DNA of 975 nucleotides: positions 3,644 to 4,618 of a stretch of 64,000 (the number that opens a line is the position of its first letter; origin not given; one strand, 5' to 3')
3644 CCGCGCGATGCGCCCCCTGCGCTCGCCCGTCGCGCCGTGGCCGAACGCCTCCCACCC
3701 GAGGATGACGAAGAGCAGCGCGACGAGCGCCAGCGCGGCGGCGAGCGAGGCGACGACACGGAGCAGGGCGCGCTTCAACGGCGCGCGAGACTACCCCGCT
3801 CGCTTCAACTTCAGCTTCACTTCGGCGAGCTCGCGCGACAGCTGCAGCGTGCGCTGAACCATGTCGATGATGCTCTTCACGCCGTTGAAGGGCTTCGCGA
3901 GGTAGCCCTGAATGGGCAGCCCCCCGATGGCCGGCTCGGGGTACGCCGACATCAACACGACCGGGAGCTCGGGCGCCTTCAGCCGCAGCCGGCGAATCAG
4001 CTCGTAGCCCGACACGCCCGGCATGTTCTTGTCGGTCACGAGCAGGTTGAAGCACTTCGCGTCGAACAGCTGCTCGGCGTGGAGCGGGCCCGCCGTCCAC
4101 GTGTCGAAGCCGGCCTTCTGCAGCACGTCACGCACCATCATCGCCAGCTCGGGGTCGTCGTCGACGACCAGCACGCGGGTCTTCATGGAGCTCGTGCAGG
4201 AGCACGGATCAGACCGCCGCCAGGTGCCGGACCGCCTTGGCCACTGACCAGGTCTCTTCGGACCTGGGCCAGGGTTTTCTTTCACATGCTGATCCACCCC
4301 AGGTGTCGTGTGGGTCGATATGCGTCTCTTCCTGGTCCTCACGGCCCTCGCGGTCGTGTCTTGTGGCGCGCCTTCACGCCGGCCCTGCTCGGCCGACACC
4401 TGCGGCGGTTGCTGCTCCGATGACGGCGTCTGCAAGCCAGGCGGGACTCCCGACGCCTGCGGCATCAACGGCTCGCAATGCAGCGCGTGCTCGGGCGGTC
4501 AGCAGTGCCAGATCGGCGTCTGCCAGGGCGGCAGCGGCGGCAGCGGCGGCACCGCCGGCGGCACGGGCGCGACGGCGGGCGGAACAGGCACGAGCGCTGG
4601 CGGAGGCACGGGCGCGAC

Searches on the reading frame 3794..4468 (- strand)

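Call 65: search_protein_families(library=pfam, proteins=[window:3794-4468:-], max_evalue=0.0001)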
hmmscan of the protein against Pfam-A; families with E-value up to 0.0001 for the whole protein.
window:3794-4468:- (225 aa): 1 family
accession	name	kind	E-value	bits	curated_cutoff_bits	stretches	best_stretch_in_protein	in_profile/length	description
PF00072.30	Response_reg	-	1.4e-15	57.8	30.2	1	99-195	1-102/111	Response regulator receiver domain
